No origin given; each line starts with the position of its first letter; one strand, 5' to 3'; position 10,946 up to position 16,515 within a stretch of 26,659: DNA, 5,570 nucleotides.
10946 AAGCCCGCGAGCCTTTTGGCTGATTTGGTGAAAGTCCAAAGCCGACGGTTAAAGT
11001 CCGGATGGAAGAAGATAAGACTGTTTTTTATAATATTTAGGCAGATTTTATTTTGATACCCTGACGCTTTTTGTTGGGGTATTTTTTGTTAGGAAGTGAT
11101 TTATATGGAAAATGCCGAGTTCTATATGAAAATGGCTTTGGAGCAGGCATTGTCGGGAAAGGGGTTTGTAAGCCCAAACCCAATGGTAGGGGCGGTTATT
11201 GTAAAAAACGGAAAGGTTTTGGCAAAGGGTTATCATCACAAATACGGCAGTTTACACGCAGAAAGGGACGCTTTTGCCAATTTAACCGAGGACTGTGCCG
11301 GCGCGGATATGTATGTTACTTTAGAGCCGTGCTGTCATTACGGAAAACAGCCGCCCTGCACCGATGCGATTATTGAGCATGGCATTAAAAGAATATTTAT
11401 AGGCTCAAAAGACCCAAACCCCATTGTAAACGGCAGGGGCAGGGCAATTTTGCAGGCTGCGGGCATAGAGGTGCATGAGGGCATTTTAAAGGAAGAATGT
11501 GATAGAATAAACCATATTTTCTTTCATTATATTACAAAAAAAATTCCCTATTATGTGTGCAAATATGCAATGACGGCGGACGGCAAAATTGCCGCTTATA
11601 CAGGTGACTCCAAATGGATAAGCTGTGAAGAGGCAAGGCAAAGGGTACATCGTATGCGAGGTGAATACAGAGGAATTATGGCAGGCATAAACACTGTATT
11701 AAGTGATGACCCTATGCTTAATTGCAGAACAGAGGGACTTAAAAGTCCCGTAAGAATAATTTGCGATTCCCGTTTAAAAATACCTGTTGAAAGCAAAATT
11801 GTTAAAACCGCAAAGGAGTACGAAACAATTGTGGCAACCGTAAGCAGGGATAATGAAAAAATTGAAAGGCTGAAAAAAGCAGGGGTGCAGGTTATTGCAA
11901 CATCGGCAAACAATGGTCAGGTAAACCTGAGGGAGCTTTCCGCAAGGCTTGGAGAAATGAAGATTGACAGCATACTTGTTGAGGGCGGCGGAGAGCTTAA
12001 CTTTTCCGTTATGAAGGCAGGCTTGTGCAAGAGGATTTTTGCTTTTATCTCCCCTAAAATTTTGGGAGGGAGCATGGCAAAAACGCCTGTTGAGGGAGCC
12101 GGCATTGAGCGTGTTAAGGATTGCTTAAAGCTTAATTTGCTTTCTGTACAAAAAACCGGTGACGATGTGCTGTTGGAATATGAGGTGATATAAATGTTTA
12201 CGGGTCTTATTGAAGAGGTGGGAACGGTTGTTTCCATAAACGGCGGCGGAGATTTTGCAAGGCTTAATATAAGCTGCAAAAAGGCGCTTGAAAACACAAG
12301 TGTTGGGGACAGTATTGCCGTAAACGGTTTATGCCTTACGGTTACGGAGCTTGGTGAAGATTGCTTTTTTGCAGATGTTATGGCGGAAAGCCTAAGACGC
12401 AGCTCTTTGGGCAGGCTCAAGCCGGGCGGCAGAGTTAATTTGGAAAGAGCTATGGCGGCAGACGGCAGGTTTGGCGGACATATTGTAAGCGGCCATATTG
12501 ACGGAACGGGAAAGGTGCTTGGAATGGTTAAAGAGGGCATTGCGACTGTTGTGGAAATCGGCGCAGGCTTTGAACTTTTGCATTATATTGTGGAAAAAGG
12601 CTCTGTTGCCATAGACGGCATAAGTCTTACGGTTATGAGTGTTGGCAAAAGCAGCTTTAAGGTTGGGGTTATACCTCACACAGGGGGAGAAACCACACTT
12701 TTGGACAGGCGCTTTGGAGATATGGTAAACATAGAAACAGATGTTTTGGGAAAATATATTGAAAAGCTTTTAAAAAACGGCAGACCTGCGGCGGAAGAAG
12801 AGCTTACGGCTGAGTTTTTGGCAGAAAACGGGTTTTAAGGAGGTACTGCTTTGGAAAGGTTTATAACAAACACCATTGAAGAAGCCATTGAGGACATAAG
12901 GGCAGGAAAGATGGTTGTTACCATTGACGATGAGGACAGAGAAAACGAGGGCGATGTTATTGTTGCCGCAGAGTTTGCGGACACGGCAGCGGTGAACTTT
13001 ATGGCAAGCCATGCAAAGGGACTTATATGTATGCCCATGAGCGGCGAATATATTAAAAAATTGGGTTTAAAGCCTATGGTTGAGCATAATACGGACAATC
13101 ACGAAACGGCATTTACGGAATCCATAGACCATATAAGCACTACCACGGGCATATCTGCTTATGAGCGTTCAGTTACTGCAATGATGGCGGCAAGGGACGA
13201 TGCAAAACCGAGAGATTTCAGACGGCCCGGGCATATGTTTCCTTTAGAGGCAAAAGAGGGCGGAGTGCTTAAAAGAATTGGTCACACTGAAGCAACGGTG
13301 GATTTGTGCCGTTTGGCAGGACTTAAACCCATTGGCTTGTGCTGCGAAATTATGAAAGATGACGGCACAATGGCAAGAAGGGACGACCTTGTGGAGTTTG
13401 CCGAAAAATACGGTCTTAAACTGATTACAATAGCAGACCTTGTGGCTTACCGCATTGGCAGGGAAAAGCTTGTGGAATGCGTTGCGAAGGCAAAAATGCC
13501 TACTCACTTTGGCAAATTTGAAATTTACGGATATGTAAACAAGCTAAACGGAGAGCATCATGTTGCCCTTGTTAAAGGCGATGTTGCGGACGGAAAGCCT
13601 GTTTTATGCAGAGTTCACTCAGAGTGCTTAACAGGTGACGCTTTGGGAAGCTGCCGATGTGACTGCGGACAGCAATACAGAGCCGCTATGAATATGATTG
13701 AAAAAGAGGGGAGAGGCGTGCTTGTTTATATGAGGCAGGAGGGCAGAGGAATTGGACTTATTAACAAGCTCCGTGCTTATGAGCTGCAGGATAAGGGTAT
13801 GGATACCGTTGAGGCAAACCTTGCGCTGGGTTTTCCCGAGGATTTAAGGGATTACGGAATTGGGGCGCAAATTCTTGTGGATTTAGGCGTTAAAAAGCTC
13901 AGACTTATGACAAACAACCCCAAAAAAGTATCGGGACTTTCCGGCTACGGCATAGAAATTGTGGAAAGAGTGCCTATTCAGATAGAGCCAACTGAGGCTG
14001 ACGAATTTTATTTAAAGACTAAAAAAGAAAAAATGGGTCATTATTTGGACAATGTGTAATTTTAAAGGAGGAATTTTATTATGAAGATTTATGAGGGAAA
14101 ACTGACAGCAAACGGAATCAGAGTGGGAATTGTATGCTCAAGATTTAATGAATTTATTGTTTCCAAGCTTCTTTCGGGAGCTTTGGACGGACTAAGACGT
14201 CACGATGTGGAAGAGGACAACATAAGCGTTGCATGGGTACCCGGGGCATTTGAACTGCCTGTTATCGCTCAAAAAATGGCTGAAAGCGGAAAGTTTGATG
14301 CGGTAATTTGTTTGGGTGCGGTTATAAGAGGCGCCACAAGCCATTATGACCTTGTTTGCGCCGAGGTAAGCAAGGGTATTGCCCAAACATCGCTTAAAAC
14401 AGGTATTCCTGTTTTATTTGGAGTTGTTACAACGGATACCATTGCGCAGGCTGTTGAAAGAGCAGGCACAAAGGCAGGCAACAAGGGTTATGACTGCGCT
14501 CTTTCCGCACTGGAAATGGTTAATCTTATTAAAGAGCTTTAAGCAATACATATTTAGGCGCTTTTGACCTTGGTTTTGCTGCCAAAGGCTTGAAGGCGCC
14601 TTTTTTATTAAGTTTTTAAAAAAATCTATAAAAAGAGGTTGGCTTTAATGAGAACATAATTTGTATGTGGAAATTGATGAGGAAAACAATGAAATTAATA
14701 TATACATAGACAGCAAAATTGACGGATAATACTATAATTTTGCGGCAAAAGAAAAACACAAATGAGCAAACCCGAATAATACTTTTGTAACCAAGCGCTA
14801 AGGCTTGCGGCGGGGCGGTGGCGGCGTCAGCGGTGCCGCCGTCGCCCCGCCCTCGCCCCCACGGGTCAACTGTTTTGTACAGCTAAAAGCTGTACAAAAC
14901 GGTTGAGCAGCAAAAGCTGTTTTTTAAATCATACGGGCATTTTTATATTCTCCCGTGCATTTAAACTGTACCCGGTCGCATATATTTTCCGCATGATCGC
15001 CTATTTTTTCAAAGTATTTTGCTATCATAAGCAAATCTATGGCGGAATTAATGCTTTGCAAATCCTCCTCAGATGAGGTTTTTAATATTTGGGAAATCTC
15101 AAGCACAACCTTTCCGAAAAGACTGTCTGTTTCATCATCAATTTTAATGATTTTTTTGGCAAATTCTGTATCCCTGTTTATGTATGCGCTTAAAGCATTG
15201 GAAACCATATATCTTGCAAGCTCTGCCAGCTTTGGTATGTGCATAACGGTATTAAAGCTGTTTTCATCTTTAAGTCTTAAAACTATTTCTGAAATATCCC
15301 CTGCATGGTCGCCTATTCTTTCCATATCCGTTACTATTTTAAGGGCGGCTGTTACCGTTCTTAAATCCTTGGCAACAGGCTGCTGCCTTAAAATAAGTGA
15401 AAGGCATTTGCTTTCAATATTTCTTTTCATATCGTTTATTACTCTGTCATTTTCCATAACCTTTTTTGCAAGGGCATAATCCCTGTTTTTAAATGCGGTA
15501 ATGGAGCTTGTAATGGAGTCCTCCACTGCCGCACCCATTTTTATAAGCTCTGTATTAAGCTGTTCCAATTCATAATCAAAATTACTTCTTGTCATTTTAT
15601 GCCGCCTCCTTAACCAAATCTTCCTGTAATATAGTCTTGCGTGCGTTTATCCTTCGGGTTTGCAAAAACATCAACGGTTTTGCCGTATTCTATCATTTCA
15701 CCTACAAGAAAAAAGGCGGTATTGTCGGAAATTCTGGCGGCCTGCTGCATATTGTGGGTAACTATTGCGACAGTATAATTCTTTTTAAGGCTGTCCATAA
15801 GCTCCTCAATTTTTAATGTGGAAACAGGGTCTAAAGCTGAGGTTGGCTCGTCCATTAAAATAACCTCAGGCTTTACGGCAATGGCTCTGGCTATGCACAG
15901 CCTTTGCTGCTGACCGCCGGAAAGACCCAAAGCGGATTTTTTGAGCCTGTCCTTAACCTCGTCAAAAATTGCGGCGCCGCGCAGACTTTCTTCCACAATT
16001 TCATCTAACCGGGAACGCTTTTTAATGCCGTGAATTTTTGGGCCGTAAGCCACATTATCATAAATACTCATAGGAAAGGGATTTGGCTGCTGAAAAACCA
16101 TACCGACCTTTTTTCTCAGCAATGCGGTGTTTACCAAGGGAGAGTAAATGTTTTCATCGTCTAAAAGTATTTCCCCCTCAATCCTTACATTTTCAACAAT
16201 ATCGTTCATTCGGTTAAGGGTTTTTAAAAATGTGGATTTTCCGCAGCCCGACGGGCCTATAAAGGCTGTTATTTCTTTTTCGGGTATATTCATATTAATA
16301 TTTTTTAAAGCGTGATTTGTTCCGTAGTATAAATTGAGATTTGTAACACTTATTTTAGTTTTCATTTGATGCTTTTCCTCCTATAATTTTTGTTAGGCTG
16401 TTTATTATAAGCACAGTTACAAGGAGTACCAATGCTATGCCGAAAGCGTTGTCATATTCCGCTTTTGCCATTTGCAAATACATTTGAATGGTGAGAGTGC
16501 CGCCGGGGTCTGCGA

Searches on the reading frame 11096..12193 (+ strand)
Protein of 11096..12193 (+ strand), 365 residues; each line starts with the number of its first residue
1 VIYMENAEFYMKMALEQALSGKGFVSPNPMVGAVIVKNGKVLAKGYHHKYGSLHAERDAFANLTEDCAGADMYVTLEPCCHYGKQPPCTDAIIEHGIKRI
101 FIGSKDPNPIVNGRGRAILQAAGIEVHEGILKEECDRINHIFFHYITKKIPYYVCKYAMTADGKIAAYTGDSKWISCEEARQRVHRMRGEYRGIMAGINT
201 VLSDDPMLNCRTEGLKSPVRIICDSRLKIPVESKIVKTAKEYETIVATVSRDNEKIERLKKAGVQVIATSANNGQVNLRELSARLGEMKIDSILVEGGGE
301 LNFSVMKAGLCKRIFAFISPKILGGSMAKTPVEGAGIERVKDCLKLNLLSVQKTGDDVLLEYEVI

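Call 70: search_protein_families(library=pfam, proteins=[window:11096-12193:+], max_evalue=0.00001)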
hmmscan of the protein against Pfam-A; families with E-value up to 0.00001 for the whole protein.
window:11096-12193:+ (365 aa): 4 families
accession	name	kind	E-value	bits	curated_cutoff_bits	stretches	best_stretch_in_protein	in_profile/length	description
PF01872.23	RibD_C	-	3.2e-52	177.7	24.1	1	151-360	1-197/197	RibD C-terminal domain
PF00383.29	dCMP_cyt_deam_1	-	1.4e-18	67.1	25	1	4-103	1-101/102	Cytidine and deoxycytidylate deaminase zinc-binding region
PF14437.12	MafB19-deam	-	1.6e-10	41.5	27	1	7-143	3-138/142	MafB19-like deaminase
PF18785.7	Inv-AAD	-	1.1e-09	38.7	26.5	1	32-128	1-116/129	Invertebrate-AID/APOBEC-deaminase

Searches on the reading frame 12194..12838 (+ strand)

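Call 70: search_protein_families(library=pfam, proteins=[window:12194-12838:+], max_evalue=0.00001)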
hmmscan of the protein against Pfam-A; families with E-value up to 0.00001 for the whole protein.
window:12194-12838:+ (214 aa): 1 family
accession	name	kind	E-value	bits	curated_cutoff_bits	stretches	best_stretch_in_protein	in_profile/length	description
PF00677.23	Lum_binding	-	2.2e-48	162.7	27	2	99-183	1-86/86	Lumazine binding domain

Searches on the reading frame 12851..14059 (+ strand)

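Call 70: search_protein_families(library=pfam, proteins=[window:12851-14059:+], max_evalue=0.00001)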
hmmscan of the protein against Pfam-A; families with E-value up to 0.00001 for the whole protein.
window:12851-14059:+ (402 aa): 2 families
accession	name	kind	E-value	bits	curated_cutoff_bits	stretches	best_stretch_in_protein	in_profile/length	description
PF00926.24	DHBP_synthase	-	1.8e-86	289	26.4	1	10-200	1-191/191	3,4-dihydroxy-2-butanone 4-phosphate synthase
PF00925.25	GTP_cyclohydro2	-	6e-79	263.8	23.3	1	210-375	2-165/165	GTP cyclohydrolase II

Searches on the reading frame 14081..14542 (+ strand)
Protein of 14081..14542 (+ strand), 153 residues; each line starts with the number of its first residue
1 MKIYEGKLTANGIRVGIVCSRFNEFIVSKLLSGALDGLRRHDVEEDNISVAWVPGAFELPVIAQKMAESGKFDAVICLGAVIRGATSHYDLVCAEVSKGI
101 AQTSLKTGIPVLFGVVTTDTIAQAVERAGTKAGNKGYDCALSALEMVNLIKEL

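Call 70: search_protein_families(library=pfam, proteins=[window:14081-14542:+], max_evalue=0.00001)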
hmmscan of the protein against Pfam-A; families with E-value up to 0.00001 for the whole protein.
window:14081-14542:+ (153 aa): 1 family
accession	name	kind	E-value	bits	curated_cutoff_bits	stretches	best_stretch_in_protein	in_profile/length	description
PF00885.24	DMRL_synthase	-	2.4e-60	202.9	26.7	1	13-150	2-138/139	6,7-dimethyl-8-ribityllumazine synthase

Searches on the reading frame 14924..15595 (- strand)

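Call 70: search_protein_families(library=pfam, proteins=[window:14924-15595:-], max_evalue=0.00001)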
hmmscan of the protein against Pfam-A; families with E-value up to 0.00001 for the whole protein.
window:14924-15595:- (223 aa): 1 family
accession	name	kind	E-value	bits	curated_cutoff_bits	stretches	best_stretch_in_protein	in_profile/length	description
PF01895.24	PhoU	-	1.2e-46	157.4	23.5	2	18-105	2-89/89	PhoU domain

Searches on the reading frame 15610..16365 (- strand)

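Call 70: search_protein_families(library=pfam, proteins=[window:15610-16365:-], max_evalue=0.00001)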
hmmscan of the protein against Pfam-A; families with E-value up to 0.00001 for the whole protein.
window:15610-16365:- (251 aa): 3 families
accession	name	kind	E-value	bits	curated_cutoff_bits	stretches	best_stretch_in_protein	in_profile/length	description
PF00005.33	ABC_tran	-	1.9e-32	113.2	25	1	20-176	1-137/137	ABC transporter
PF13304.12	AAA_21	-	1e-10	42.6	27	0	110-205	199-299/304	AAA domain, putative AbiEii toxin, Type IV TA system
PF02463.25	SMC_N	-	4.4e-07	30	40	0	29-216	23-209/220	RecF/RecN/SMC N terminal domain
